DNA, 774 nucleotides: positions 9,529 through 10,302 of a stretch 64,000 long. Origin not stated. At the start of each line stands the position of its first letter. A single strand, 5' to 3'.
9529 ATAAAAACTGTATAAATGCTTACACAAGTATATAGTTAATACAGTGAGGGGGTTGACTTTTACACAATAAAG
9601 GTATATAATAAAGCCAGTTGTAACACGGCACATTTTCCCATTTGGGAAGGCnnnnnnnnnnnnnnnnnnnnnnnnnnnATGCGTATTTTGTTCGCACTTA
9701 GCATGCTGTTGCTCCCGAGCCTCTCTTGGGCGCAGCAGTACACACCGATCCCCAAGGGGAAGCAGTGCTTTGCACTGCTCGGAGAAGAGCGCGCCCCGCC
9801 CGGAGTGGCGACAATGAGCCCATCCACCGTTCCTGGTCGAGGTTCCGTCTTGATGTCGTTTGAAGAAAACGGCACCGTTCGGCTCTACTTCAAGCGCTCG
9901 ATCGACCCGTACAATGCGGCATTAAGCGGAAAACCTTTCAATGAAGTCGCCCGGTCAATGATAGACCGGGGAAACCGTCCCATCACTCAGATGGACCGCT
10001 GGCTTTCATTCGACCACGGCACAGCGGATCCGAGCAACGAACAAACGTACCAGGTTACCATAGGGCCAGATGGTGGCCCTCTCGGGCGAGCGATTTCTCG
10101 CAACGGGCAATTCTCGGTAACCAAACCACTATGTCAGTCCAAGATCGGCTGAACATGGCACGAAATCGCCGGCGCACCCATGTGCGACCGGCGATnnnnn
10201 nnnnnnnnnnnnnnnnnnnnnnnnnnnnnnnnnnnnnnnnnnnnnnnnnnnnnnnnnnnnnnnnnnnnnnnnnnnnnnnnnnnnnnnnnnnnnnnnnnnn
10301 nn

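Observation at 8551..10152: Cluster of three small secreted proteins, each behind a strong sigma70-type promoter; two share the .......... -35 context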

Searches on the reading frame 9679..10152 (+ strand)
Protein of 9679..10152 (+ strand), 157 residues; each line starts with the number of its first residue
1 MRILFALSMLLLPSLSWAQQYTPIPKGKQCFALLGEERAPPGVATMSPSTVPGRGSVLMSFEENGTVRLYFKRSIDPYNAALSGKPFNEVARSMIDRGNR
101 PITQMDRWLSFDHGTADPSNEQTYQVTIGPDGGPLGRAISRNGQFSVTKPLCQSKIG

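Call 9: search_protein_families(library=pfam, proteins=[window:9679-10152:+], max_evalue=0.1)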
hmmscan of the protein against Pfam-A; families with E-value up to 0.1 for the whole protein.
window:9679-10152:+ (157 aa): 0 families

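Call 16: find_homologous_proteins(query=window:9679-10152:+, max_evalue=0.01)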
Query window:9679-10152:+ (157 aa): 1 proteins with E <= 0.01 among 33 candidates.
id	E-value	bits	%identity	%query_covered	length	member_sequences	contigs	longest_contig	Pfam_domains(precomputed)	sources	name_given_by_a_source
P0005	9.6e-98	342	98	100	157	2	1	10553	-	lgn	-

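Call 25: search_protein_families(library=ncbifam, proteins=[window:9679-10152:+], max_evalue=0.01)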
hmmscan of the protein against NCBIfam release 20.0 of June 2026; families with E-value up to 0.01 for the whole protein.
window:9679-10152:+ (157 aa): 0 families

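Call 50: search_protein_representatives(protein=window:9679-10152:+)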
Query: 157 residues. Proteins with E-value up to 0.001 (for the whole library): 16; up to 1e-10: 4; up to 1e-30: 1. The best 16 are listed.
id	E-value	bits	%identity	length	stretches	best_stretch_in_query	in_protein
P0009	1.6e-46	174.3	59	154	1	1-153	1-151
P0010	2.3e-19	86.1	42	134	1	25-131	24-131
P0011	1.2e-16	77.2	33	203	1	2-147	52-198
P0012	3.3e-16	75.8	40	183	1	8-147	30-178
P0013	1.5e-10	57.5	30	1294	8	40-95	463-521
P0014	1.5e-09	54.2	40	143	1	5-131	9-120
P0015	2.5e-09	53.5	40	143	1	6-132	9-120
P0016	4.0e-09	52.8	44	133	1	4-115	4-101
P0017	7.8e-09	51.9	34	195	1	26-133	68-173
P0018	4.9e-08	49.3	55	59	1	94-148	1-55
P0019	1.3e-07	47.9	43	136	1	29-140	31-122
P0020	3.5e-06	43.3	46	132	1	27-116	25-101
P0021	2.1e-05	40.7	35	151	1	27-145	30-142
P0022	5.2e-05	39.4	41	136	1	52-131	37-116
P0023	9.0e-05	38.7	41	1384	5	111-147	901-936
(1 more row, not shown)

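Call 53: list_cluster_members(proteins=[P0009, P0010, P0011, P0012, P0014, P0015, P0016, P0017, P0019, P0021])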
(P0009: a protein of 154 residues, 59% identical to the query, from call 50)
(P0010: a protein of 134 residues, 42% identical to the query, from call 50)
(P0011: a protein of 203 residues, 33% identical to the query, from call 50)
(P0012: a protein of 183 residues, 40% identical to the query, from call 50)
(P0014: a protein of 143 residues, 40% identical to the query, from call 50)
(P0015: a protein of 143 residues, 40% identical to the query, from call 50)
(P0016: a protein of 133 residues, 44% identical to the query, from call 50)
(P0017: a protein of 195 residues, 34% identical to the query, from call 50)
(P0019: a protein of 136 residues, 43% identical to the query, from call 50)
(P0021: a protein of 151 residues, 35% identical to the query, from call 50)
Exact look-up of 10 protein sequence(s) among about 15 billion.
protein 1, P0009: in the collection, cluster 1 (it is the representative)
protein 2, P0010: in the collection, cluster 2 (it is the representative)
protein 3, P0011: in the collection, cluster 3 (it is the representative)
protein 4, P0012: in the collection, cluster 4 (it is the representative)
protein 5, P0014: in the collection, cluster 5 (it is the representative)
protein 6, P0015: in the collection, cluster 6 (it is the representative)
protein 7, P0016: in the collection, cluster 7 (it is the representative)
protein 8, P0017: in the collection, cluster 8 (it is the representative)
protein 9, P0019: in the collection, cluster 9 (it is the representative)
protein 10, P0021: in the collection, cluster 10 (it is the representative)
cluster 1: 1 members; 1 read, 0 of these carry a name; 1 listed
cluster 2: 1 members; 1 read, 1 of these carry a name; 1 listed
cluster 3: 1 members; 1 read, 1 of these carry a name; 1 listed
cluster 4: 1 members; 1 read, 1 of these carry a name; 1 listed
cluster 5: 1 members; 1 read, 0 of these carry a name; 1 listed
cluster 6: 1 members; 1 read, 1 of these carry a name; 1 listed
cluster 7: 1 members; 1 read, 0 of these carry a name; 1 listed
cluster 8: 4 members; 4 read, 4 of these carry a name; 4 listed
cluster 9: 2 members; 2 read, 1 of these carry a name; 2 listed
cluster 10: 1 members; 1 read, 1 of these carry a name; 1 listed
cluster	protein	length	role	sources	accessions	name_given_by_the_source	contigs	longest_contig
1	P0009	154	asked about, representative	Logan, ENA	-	-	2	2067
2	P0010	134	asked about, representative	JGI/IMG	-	hypothetical protein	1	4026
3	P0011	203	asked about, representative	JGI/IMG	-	hypothetical protein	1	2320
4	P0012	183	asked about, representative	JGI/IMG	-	hypothetical protein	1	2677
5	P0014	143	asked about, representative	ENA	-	-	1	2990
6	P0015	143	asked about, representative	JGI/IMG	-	hypothetical protein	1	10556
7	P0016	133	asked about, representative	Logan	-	-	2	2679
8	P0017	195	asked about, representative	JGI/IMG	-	hypothetical protein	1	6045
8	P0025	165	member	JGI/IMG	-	hypothetical protein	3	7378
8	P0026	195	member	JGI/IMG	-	hypothetical protein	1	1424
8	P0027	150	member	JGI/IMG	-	hypothetical protein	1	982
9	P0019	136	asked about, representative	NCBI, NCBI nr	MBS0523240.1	MAG: hypothetical protein JSS04_06350 [Proteobacteria bacterium] | hypothetical protein [Pseudomonadota bacterium]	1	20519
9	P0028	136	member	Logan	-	-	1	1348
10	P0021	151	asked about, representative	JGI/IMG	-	hypothetical protein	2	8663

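Call 57: search_protein_families(library=pfam, alignment_id=A6, max_evalue=0.1)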
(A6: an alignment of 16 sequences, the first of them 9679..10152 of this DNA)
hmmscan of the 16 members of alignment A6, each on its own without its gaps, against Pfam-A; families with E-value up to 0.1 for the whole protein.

A. member 1, window:9679-10152:+ (157 aa): 0 families

B. families by the number of members that match (of 16 scanned): 2 families
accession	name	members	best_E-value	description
PF03785.20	Peptidase_C25_C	1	0.011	Peptidase family C25, C terminal ig-like domain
PF03422.21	CBM_6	1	0.031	Carbohydrate binding module (family 6)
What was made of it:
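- On Lipocalin / avidin (calycin) superfamily: No Pfam family reaches significance for any of the 16 aligned sequences (call 57).
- On PliC/MliC lysozyme inhibitors: No Pfam hit (calls 9, 57).
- Closest known: Calycin-type soluble 8-stranded up-and-down beta-barrels. Different: Sequence identity is 5-15% and no Pfam lipocalin or avidin domain is hit (calls 9, 57).
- No Pfam hit for PliC/MliC or any other inhibitor or immunity family in any of the 16 aligned sequences (call 57).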

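Call 59: predict_structure(alignment_id=A6)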
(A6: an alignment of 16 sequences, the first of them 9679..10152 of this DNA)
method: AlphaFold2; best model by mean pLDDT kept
length: 157 residues; sequences in the alignment: 16
mean_pLDDT: 88.1   pTM: 0.79
mean pLDDT of the five models: 88.1, 87.5, 86.9, 85.8, 85.2
residues with pLDDT >= 90: 111; 70-90: 25; 50-70: 18; < 50: 3
segments of 3 or more residues with pLDDT < 50: 1-3
pLDDT, mean of each block of 10 residues (from residue 1): 55 57 88 96 93 89 95 96 94 97 93 91 93 92 95 82
secondary structure, 60 per line:
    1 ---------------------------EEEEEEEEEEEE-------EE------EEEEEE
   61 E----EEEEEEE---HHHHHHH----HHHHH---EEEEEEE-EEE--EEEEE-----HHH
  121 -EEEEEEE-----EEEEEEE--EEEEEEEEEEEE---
elements in order: E28-39 E55-61 E66-72 H76-82 H87-91 E95-101 E103-105 E108-112 E122-128 E134-140 E143-154
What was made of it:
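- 9679..10152 (+): P3: 157-aa exported protein, member of an unnamed family. Predicted 8-stranded up-and-down beta-barrel with conserved Cys30 and Cys152. AF2 pLDDT 88.1, pTM 0.79 (call 59).
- On Sec (SPase I) signal-peptide proteins: AF2 pLDDT is 55-57 for residues 1-20 (call 59).
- On Lipocalin / avidin (calycin) superfamily: AF2 model with pLDDT 88 (call 59).
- Fold: AF2 pLDDT 88.1, pTM 0.79 (call 59). Strand register: strand 1 (28-39) and the last strand (143-154) place residues 30 and 152 opposite each other in an antiparallel pairing (call 59; inference). P3 has homologues and a confident fold (calls 50, 59).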

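Call 65: fold_search(model_id=the predicted structure, library=pdb)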
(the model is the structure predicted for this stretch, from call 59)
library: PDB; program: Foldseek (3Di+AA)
matches with E <= 10: 1046; with E <= 0.001: 0
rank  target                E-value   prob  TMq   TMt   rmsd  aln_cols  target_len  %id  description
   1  5xlm_B                1.4e-02  0.98  0.41  0.43   6.3       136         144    8  Monomer form of M.tuberculosis PknI sensor domain (released 2018-05-16)
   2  5xlm_A                3.1e-02  0.92  0.39  0.42   6.6       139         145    9  Monomer form of M.tuberculosis PknI sensor domain (released 2018-05-16)
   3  4ki3_I                3.3e-02  0.69  0.32  0.29   9.7       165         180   12  1.70 Angstrom resolution crystal structure of outer-membrane lipoprotein carrier protein (lolA) from Yersinia pestis C (released 2013-05-15)
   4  5xnm_O                3.6e-02  0.41  0.26  0.21  11.5       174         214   11  Structure of unstacked C2S2M2-type PSII-LHCII supercomplex from Pisum sativum (released 2017-09-20)
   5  8cgm_A                4.1e-02  0.60  0.31  0.27  11.6       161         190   14  Structure of the lipoprotein transporter LolA from Porphyromonas gingivalis (released 2023-06-21)
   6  5b0u_B                6.0e-02  0.72  0.30  0.28   8.1       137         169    8  Crystal structure of the mutated 19 kDa protein of Oplophorus luciferase (nanoKAZ) (released 2016-01-13)
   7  8aqh_A                6.0e-02  0.69  0.32  0.30  10.1       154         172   11  NanoLuc-Y94A luciferase mutant (released 2023-08-23)
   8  7snt_B                6.3e-02  0.75  0.34  0.37   8.1       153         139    8  2.20A Resolution Structure of NanoLuc Luciferase with Bound Substrate Analog 3-methoxy-furimazine (released 2022-11-16)
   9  5hal                  7.8e-02  0.95  0.38  0.54   6.5       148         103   11  Crystal Structure of a putative beta-lactamase from Burkholderia vietnamiensis (released 2016-01-13)
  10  8c29_O                7.8e-02  0.41  0.30  0.26  11.8       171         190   13  Cryo-EM structure of photosystem II C2S2 supercomplex from Norway spruce (Picea abies) at 2.8 Angstrom resolution (released 2023-07-26)
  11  5xnl_O                9.2e-02  0.28  0.26  0.19  11.9       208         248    9  Structure of stacked C2S2M2-type PSII-LHCII supercomplex from Pisum sativum (released 2017-09-20)
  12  8bo9_A                9.7e-02  0.72  0.38  0.35   8.6       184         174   10  NanoLuc-D9R/H57A/K89R mutant complexed with azacoelenterazine bound in intra-barrel catalytic site (released 2023-09-27)
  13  7snt_A                9.7e-02  0.66  0.32  0.32   7.0       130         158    8  2.20A Resolution Structure of NanoLuc Luciferase with Bound Substrate Analog 3-methoxy-furimazine (released 2022-11-16)
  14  9azz_B                9.7e-02  0.25  0.25  0.24  11.8       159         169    9  Crystal structure of outer membrane lipoprotein carrier protein (LolA) from Ehrlichia ruminantium (released 2024-03-20)
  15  7snw_A                1.1e-01  0.66  0.36  0.35   8.3       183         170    9  1.80A Resolution Structure of NanoLuc Luciferase with Bound Inhibitor PC 16026576 (released 2022-11-16)
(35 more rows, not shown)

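Call 66: find_encoding_contigs(protein=P0009, flank=5000, max_places=4)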
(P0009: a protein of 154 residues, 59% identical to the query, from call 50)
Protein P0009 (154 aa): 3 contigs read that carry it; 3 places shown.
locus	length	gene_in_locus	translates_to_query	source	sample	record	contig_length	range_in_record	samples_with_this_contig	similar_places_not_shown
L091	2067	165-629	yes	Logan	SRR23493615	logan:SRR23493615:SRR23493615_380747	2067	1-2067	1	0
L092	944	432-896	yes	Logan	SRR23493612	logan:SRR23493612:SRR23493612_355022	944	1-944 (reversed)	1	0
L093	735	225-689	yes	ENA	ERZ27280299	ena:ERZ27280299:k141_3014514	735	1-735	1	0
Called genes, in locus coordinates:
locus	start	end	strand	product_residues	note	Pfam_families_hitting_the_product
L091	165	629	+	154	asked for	-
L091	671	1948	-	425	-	PF00266:Aminotran_5, PF01053:Cys_Met_Meta_PP, PF01041:DegT_DnrJ_EryC1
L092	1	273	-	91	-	?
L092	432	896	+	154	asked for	-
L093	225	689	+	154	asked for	-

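Call 67: find_encoding_contigs(protein=P0019, flank=6000, max_places=3)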
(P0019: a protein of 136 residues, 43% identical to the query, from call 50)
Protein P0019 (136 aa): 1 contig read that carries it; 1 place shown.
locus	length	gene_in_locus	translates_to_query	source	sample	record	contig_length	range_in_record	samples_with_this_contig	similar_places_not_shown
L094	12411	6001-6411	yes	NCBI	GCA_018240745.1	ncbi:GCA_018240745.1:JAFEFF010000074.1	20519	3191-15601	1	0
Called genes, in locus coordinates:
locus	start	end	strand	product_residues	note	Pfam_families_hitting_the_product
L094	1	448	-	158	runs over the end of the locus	PF03061:4HBT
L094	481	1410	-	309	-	PF09339:HTH_IclR, PF01614:IclR_C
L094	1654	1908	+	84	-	PF02609:Exonuc_VII_S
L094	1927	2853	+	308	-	PF00348:polyprenyl_synt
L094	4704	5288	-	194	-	PF13392:HNH_3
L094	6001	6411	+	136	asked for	-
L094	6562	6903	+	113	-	-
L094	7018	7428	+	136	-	-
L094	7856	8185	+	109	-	-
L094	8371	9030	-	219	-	PF00578:AhpC-TSA, PF08534:Redoxin, PF10417:1-cysPrx_C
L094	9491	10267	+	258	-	PF01479:S4, PF01728:FtsJ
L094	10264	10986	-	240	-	PF13409:GST_N_2, PF13417:GST_N_3, PF17172:GST_N_4, PF10568:Tom37, PF17171:GST_C_6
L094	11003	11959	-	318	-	PF05175:MTS, PF13847:Methyltransf_31 (faint), PF08241:Methyltransf_11 (weak), PF08242:Methyltransf_12, PF13649:Methyltransf_25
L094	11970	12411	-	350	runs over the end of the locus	PF08240:ADH_N, PF00107:ADH_zinc_N, PF13602:ADH_zinc_N_2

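Call 75: find_encoding_contigs(protein=P0015, flank=5000, max_places=2)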
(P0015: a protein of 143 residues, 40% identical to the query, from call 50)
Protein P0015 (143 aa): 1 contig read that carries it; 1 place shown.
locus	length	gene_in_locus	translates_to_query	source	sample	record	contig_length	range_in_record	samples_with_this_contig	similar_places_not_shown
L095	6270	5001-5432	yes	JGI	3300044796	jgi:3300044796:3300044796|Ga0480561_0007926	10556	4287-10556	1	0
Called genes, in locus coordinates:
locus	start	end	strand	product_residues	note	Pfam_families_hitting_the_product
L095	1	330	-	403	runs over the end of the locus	PF13439:Glyco_transf_4, PF13579:Glyco_trans_4_4, PF20706:GT4-conflict (weak), PF00534:Glycos_transf_1, PF13692:Glyco_trans_1_4, PF13524:Glyco_trans_1_2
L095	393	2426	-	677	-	PF07705:CARDB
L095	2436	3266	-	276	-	PF07719:TPR_2 (faint), PF13431:TPR_17 (faint), PF14559:TPR_19 (faint)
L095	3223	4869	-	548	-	PF01011:PQQ (faint), PF13360:PQQ_2, PF13570:Beta-prop_ACSF4, PF23414:Beta-prop_EML_2 (faint), PF24807:WD40_CDC20-Fz (faint), PF12894:ANAPC4_WD40 (faint), PF13570:Beta-prop_ACSF4, PF13360:PQQ_2, +1 more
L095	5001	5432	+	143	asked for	-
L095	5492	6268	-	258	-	?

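Call 76: find_encoding_contigs(protein=P0021, flank=5000, max_places=2)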
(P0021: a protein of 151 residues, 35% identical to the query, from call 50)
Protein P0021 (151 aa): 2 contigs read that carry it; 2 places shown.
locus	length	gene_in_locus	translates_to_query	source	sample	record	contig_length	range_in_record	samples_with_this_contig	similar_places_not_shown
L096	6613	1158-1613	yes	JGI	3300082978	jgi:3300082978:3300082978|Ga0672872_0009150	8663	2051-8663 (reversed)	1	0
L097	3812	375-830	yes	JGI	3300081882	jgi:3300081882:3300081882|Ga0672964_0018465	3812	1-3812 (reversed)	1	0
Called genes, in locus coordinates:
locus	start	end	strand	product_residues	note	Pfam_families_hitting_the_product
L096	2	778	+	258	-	?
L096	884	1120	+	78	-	PF00239:Resolvase (weak)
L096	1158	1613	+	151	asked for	-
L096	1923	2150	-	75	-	-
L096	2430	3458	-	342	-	PF04909:Amidohydro_2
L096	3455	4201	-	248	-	PF00561:Abhydrolase_1, PF12697:Abhydrolase_6, PF12146:Hydrolase_4 (weak)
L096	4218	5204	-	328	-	PF06574:FAD_syn, PF01687:Flavokinase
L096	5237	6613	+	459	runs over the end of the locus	PF03062:MBOAT, PF13813:MBOAT_2 (weak)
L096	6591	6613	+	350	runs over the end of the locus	-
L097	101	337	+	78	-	PF00239:Resolvase (weak)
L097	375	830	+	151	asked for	-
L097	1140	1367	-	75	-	-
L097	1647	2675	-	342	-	PF04909:Amidohydro_2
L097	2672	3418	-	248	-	PF00561:Abhydrolase_1, PF12697:Abhydrolase_6, PF12146:Hydrolase_4 (weak)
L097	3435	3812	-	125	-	?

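Call 77: find_encoding_contigs(protein=P0017, flank=5000, max_places=2)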
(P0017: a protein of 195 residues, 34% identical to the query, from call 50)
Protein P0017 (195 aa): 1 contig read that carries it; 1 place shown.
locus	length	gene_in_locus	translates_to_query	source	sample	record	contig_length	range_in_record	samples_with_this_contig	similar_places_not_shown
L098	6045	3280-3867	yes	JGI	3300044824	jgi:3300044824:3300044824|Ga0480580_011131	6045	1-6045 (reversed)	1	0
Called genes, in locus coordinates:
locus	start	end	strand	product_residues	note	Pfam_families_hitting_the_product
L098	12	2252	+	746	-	PF03389:MobA_MobL, PF13604:AAA_30, PF13245:AAA_19, PF22232:TraI_hel_assoc_N (weak)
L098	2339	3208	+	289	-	PF17841:Bep_C_terminal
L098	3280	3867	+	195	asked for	-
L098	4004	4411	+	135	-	-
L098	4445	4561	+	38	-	-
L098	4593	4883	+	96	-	-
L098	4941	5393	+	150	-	-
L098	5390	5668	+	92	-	-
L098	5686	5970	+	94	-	-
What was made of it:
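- Its family also occurs on high-GC contigs, one from a Pseudomonadota MAG, in mobile-element contexts (calls 53, 67, 76, 77). P3-family members on the high-GC contigs are not next to YcaO or SufS genes (calls 67, 76, 77). Homologues sit next to relaxase/Bep_C, resolvase and HNH genes and among other small exported proteins (calls 67, 76, 77).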

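Call 79: search_protein_families(library=padloc, proteins=[window:9679-10152:+], max_evalue=0.01)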
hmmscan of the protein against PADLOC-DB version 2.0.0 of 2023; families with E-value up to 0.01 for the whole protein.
window:9679-10152:+ (157 aa): 0 families

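Call 80: search_protein_families(library=phrogs, proteins=[window:9679-10152:+], max_evalue=0.01)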
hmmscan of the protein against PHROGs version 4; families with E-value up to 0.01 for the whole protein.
window:9679-10152:+ (157 aa): 0 families

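Call 81: search_solved_structures(query=A6, max_evalue=1)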
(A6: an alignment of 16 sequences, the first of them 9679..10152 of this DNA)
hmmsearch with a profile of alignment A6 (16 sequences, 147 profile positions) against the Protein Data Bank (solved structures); distinct sequences matched with E-value up to 1: 1.
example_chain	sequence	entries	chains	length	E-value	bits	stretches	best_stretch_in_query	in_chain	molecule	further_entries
1wfk_A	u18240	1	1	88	0.44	13.8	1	15-53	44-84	zinc finger, FYVE domain containing 19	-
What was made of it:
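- On Lipocalin / avidin (calycin) superfamily: The PDB profile search finds nothing (call 81).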

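Call 88: find_related_loci(query=A10, collection=metagenome_contigs, flank=8000)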
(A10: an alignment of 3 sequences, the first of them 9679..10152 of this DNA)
Query A10 (157 aa) in metagenome_contigs; peptide patterns used: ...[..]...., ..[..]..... (x = any residue, [..] = any of these).
96 stretches matched a pattern, but none encodes a relative of the query by tblastn (E <= 1e-3).

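Call 100: search_dna_similar(query=P0017, collection=plasmids, mode=protein, max_evalue=0.001, max_rows=15)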
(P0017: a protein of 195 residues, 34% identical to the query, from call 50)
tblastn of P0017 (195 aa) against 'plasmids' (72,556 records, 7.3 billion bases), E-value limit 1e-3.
No match.
